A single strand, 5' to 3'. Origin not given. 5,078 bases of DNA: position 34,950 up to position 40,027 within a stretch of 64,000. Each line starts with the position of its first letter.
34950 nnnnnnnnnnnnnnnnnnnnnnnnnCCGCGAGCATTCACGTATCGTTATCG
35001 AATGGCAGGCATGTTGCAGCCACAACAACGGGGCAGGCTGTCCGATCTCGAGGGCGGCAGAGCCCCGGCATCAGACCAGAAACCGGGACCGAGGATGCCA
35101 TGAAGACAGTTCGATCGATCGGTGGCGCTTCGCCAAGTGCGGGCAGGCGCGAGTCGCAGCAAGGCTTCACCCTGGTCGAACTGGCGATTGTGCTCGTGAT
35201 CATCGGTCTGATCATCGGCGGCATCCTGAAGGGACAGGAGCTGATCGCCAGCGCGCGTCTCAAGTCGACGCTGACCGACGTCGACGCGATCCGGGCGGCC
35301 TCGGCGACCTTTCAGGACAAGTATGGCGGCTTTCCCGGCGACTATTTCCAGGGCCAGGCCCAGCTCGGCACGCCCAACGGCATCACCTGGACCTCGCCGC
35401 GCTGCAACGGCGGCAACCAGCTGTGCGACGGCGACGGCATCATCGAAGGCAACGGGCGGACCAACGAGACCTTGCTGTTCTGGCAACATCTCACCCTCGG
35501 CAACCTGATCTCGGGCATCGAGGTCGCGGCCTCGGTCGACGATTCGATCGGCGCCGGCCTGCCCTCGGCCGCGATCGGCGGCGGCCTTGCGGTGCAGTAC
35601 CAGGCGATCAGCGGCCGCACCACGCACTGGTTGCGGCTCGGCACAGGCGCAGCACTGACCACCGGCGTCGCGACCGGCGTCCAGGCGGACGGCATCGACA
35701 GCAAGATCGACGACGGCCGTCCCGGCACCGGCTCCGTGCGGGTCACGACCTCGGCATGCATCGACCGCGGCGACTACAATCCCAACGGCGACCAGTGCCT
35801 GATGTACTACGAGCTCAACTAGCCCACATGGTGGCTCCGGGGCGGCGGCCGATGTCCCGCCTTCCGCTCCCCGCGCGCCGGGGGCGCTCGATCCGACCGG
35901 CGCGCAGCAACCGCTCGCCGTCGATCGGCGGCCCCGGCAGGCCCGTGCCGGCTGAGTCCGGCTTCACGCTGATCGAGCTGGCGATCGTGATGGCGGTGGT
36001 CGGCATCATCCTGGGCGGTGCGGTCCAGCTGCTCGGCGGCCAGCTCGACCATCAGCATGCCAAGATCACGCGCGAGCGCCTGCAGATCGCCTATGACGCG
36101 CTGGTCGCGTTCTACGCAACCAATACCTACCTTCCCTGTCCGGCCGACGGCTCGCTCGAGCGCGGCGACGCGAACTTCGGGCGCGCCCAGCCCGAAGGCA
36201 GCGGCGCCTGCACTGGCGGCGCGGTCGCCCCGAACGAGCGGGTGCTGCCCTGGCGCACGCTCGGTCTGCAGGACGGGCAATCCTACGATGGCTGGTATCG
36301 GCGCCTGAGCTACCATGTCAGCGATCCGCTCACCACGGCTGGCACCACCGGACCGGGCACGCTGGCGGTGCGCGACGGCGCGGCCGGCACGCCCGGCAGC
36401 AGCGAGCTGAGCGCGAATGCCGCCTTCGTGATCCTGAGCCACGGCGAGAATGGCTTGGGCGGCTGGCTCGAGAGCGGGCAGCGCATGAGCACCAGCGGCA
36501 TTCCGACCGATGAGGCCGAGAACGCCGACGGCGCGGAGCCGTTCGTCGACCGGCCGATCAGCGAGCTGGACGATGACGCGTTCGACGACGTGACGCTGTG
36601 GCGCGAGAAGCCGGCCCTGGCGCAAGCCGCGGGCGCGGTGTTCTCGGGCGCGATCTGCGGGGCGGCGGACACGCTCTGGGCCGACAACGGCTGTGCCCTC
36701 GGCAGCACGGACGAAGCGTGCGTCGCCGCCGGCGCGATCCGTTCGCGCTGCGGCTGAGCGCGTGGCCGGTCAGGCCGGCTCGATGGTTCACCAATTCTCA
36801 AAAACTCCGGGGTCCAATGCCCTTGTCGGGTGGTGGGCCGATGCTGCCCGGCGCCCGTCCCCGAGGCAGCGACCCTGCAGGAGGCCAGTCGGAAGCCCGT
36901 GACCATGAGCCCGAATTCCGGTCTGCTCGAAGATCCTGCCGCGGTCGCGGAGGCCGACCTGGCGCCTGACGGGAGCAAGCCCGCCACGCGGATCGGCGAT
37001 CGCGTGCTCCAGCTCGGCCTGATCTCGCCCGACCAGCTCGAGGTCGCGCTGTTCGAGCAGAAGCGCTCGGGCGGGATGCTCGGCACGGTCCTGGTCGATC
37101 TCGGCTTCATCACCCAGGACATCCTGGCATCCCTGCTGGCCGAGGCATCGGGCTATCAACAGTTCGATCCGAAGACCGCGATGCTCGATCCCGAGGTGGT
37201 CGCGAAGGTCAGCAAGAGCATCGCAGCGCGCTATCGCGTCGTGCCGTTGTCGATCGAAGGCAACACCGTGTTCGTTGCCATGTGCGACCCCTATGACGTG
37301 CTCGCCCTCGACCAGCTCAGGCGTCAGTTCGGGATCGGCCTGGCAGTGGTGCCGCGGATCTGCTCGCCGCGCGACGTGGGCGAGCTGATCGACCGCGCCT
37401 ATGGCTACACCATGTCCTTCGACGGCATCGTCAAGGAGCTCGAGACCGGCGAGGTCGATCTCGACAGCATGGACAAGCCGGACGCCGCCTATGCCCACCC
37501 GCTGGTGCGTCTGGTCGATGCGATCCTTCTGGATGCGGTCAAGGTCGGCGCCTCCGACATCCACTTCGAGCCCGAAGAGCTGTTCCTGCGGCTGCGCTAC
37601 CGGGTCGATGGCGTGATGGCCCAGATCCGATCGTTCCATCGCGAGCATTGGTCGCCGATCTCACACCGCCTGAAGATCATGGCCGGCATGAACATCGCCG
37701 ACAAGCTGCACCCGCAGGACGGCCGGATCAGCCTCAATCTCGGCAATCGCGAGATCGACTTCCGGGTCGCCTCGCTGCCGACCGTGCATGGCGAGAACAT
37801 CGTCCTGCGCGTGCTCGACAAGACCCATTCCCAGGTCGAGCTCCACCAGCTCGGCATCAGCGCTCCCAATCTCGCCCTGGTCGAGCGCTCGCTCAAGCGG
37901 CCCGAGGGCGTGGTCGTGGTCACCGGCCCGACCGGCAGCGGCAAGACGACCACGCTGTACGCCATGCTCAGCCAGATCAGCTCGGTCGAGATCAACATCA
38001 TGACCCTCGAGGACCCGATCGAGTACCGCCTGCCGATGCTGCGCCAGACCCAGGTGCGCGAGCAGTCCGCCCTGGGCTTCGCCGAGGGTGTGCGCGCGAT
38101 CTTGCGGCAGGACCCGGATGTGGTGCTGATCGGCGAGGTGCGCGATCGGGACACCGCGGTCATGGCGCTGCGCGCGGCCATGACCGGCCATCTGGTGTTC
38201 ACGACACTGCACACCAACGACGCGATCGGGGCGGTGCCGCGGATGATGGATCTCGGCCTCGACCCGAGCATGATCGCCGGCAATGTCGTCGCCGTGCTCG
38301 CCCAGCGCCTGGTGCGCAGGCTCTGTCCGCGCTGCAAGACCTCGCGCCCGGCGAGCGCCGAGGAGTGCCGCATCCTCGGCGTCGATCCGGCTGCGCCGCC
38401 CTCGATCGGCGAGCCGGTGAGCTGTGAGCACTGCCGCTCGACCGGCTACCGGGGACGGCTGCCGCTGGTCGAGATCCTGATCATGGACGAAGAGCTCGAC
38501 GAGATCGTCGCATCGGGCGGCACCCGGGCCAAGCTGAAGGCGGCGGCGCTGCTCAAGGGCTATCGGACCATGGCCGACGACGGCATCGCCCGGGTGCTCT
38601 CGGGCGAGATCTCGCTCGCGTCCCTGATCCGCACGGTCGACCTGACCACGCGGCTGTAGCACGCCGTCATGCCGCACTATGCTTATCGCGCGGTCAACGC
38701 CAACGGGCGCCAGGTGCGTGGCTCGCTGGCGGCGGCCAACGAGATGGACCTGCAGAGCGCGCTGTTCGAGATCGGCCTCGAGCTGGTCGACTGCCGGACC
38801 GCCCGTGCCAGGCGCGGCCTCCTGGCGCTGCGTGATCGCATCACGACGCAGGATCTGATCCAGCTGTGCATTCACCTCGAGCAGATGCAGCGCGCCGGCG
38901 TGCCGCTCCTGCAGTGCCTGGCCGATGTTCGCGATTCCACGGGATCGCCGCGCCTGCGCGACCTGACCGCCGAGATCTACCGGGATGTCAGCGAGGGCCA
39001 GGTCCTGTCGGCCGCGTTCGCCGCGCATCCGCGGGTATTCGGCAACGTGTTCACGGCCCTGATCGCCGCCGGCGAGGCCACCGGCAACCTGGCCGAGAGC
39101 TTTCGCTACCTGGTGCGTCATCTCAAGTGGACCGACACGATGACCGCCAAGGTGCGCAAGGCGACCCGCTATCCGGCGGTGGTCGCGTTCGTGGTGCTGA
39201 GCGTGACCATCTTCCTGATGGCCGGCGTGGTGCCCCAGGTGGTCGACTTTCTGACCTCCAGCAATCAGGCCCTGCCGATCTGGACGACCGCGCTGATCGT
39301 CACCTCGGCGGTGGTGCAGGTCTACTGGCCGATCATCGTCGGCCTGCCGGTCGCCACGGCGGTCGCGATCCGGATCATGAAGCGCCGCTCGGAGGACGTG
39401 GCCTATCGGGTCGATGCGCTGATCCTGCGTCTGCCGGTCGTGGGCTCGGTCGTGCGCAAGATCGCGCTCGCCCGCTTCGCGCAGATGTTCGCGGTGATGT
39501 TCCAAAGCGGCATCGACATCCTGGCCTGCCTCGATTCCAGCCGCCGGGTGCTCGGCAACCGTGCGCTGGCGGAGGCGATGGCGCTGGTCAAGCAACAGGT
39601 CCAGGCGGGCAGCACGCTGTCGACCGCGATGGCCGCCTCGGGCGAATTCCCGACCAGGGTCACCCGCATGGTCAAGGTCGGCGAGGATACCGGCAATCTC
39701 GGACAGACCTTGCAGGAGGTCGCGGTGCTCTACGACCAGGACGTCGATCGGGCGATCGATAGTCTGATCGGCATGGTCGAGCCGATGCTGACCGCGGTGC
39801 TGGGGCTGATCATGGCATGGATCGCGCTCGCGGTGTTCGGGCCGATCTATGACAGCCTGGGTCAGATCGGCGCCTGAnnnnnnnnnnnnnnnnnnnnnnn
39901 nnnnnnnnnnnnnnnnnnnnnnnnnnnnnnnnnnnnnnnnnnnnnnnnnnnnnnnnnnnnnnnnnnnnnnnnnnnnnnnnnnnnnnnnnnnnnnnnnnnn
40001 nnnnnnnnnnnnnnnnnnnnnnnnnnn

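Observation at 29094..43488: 14-kb type IV pilus / MSHA-like cluster with an ABC-2 exporter built into its operons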

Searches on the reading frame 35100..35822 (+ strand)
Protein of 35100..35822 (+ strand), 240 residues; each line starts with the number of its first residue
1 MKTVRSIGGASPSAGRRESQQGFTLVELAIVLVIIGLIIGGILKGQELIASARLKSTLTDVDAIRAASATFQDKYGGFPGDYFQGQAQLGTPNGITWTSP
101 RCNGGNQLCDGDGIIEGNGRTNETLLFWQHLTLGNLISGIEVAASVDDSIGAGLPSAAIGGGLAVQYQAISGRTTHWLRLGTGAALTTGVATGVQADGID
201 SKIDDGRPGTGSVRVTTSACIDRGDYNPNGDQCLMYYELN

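Call 4: search_protein_families(library=pfam, proteins=[window:35100-35822:+], max_evalue=0.01)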
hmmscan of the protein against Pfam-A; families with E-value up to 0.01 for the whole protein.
window:35100-35822:+ (240 aa): 1 family
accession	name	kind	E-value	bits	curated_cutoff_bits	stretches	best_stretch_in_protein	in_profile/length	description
PF07963.17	N_methyl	-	4.7e-07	29.6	21.2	1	19-43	3-27/27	Prokaryotic N-terminal methylation motif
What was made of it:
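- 35100..35822 (+): Prepilin 1. 22-residue leader, G|FTLVE, C-terminal Cys pairs. N_methyl, 29.6 bits (call 4).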

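Call 6: search_protein_families(library=ncbifam, proteins=[window:35100-35822:+], max_evalue=0.01)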
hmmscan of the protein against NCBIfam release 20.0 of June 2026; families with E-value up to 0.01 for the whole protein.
window:35100-35822:+ (240 aa): 5 families
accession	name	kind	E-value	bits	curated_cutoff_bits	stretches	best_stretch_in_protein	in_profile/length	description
TIGR01710.1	typeII_sec_gspG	equivalog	7.1e-06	26.1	88.85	1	21-89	1-69/134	type II secretion system major pseudopilin GspG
TIGR02532.1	IV_pilin_GFxxxE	domain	1.1e-05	25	16.3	1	20-42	1-23/24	prepilin-type N-terminal cleavage/methylation domain-containing protein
TIGR01708.2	typeII_sec_gspH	equivalog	2.5e-05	24.3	80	1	20-44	1-25/169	type II secretion system minor pseudopilin GspH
NF007862.0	PRK10574.1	equivalog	0.0069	16.5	138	0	18-58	2-43/145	prepilin peptidase-dependent pilin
NF007800.0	PRK10506.1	equivalog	0.0088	15.9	158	0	18-60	6-49/163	prepilin peptidase-dependent protein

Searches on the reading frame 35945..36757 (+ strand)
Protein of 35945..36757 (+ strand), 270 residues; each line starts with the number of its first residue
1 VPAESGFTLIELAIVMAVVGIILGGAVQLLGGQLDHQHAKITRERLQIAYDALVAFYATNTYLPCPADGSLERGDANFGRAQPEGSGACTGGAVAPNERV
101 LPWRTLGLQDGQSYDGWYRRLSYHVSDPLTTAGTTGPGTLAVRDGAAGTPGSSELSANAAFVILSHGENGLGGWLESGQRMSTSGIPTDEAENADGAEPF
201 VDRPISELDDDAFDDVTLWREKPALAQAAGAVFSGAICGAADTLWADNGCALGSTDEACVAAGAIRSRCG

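Call 4: search_protein_families(library=pfam, proteins=[window:35945-36757:+], max_evalue=0.01)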
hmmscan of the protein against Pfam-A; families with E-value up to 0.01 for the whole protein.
window:35945-36757:+ (270 aa): 1 family
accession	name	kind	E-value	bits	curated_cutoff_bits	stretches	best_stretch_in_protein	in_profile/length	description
PF07963.17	N_methyl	-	6e-07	29.2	21.2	1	2-26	2-26/27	Prokaryotic N-terminal methylation motif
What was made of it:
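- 35852..36757 (+): Prepilin 2. ~37-residue leader, G|FTLIE. N_methyl, 29.2 bits (call 4).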

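Call 6: search_protein_families(library=ncbifam, proteins=[window:35945-36757:+], max_evalue=0.01)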
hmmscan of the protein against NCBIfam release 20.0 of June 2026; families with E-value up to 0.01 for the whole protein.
window:35945-36757:+ (270 aa): 4 families
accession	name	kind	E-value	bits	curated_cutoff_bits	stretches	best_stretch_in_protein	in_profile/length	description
TIGR01708.2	typeII_sec_gspH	equivalog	3.3e-08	33.7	80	1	4-49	1-46/169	type II secretion system minor pseudopilin GspH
TIGR02532.1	IV_pilin_GFxxxE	domain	6.1e-06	25.9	16.3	1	5-26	2-23/24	prepilin-type N-terminal cleavage/methylation domain-containing protein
TIGR01710.1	typeII_sec_gspG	equivalog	0.00022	21.2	88.85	1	5-69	1-65/134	type II secretion system major pseudopilin GspG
NF041775.1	typeIV_PilA_Myxo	equivalog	0.009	16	400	0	2-27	8-33/214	type IV pilin protein PilA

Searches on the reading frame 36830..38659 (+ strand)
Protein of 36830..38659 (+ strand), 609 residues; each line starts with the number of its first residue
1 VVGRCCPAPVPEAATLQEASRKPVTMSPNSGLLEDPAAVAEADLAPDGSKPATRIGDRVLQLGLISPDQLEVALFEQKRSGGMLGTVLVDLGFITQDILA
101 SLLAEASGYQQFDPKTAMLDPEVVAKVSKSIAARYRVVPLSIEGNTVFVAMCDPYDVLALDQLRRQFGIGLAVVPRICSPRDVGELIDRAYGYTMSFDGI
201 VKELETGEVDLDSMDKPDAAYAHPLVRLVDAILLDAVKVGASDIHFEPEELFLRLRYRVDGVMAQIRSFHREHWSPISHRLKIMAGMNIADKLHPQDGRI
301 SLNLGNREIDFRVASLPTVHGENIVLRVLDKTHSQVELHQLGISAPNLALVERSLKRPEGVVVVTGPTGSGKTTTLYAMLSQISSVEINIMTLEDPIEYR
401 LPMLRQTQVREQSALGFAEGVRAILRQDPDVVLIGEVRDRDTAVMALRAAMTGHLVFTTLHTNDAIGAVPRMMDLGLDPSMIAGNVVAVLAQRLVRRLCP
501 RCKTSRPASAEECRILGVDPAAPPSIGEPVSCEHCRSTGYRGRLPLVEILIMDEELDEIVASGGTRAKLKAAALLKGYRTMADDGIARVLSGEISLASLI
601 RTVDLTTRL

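Call 4: search_protein_families(library=pfam, proteins=[window:36830-38659:+], max_evalue=0.01)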
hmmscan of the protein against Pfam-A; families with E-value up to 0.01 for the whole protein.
window:36830-38659:+ (609 aa): 10 families
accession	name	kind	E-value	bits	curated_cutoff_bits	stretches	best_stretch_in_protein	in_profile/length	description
PF00437.27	T2SSE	-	4.2e-122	407.8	24.9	1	222-599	5-368/370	Type II/IV secretion system protein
PF05157.20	MshEN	-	1.5e-19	70.2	23.1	1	108-195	2-88/90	MshEN domain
PF25199.1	nSTAND_NTPase5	-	8.9e-05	22.8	34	1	352-409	34-92/145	Novel STAND NTPase 5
PF13401.12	AAA_22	-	0.00021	22.1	27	1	358-413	4-64/130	AAA domain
PF13173.12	AAA_14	-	0.0018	18.7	27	1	361-449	4-83/129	AAA domain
PF13191.12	AAA_16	-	0.0022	19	32.6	1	356-386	22-51/167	AAA ATPase domain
PF13604.12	AAA_30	-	0.0035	17.5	27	1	349-382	8-41/191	AAA domain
PF20720.3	nSTAND3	-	0.0037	17.4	27.2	1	359-396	17-54/155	Novel STAND NTPase 3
PF03215.21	Rad17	-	0.0081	16.6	23.8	0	331-410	16-93/186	Rad17 P-loop domain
PF00005.33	ABC_tran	-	0.0086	17.1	25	0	359-399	11-51/137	ABC transporter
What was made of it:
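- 36905..38659 (+): Assembly ATPase of the GspE/PilB/MshE type with an MshEN domain and a c-di-GMP-binding motif. The ORF opens at 36830; the likely ATG is at 36905. T2SSE 407.8 bits and MshEN 70.2 bits (call 4).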

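Call 6: search_protein_families(library=ncbifam, proteins=[window:36830-38659:+], max_evalue=0.01)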
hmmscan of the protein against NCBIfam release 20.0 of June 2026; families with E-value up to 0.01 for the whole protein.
window:36830-38659:+ (609 aa): 27 families (the best 25 are shown)
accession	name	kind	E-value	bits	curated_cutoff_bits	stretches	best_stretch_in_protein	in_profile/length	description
TIGR02533.1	type_II_gspE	equivalog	3e-149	497.8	630.25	1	126-601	3-484/486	type II secretion system ATPase GspE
TIGR02538.1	type_IV_pilB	equivalog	3.6e-147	491.4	675.65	1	55-601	2-560/564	type IV-A pilus assembly ATPase PilB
NF053534.1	T4PilAsmATPsTfpB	equivalog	3e-122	409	850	1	95-603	64-582/584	type IV pilus assembly ATPase TfpB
NF007755.0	PRK10436.1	equivalog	9e-113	377.4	617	1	130-604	12-460/465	type II secretion system protein GspE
NF041000.1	ATPase_ComGA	equivalog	1.8e-70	237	300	1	231-496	2-266/267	competence type IV pilus ATPase ComGA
TIGR01420.1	pilT_fam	subfamily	1e-51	176.2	319.1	1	230-497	3-270/343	PilT/PilU family type 4a pilus ATPase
TIGR02525.1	plasmid_TraJ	equivalog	7.2e-23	81.1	368.3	1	324-498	120-297/372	plasmid transfer ATPase TraJ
TIGR02524.1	dot_icm_DotB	equivalog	1.8e-21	76.8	463.3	1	354-472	129-256/358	Dot/Icm type IV secretion system ATPase DotB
NF058587.1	archaellum_moto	equivalog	2e-17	63.2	550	1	359-473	275-394/527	archaellum flagellar ATPase motor FlaI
NF053729.1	c-di-GMP_motif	domain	1.5e-16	59.9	38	1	54-105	1-52/53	cyclic di-GMP-binding domain-containing protein, MshE-related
TIGR02782.1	TrbB_P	equivalog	5.6e-15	55.4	304.55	1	362-475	139-255/303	P-type conjugative transfer ATPase TrbB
TIGR03819.1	heli_sec_ATPase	hypoth_equivalog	3.4e-14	52.8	373.15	1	278-477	100-302/340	TadA family conjugal transfer-associated ATPase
NF008411.1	PRK11234.1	equivalog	3.9e-13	48.7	1170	1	52-173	481-601/723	cyclic di-3',5'-guanylate-activated glycosyltransferase NfrB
NF010407.0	PRK13833.1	subfamily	7.9e-13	48.5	499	1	361-479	146-266/323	conjugal transfer protein TrbB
TIGR02788.1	VirB11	equivalog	2.3e-12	46.6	249.95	1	361-477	146-267/308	P-type DNA transfer ATPase VirB11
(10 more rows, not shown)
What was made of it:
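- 36905..38659 (+): GspE 498 and PilB 491 bits, both below cutoff (call 6).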

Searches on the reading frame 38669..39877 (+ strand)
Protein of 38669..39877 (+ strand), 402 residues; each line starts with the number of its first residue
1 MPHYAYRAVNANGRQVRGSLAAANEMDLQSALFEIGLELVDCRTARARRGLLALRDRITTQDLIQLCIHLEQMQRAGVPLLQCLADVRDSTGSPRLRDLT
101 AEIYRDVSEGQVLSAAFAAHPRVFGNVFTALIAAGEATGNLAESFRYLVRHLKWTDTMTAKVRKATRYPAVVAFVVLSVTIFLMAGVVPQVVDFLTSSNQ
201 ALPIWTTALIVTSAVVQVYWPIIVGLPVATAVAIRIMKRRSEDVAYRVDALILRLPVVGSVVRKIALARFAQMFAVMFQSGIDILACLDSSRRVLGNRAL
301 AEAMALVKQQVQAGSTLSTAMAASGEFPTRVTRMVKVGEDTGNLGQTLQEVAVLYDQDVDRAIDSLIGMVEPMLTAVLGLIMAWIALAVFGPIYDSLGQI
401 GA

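Call 4: search_protein_families(library=pfam, proteins=[window:38669-39877:+], max_evalue=0.01)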
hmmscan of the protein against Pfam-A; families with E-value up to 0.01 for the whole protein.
window:38669-39877:+ (402 aa): 1 family
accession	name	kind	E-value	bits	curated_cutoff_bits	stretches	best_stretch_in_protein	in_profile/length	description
PF00482.28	T2SSF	-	1.2e-51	174.3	25.2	2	270-391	1-124/125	Type II secretion system (T2SS), protein F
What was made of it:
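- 38669..39877 (+): GspF/PilC-type platform protein. T2SSF, 174 bits (call 4).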

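Call 6: search_protein_families(library=ncbifam, proteins=[window:38669-39877:+], max_evalue=0.01)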
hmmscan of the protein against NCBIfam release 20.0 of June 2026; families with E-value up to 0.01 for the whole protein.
window:38669-39877:+ (402 aa): 6 families
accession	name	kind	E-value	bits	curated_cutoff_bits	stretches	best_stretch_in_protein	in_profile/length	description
TIGR02120.1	GspF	equivalog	5.6e-88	295.9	424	1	4-394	1-395/401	type II secretion system inner membrane protein GspF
NF052607.1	T4PiliAsmPilCThrm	equivalog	3.1e-70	237.3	700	1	1-400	1-404/406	type IV pilus assembly protein PilC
NF007861.0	PRK10573.1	equivalog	1.3e-67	228.6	401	1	4-398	7-395/401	protein transport protein HofC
NF052606.1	T4PiliAsmPilCMyx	equivalog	4.9e-64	216.7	700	1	2-396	20-414/419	type IV pilus assembly protein PilC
NF047826.1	T3SSXpsF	equivalog_domain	3.2e-62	210.6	650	1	1-401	1-405/405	type II secretion system protein XpsF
NF041012.2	T4P_ComGB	equivalog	1.1e-32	113.7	240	1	64-397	4-331/332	competence type IV pilus assembly protein ComGB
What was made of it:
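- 38669..39877 (+): TIGR02120 GspF, 296 bits (cutoff 424) (call 6).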
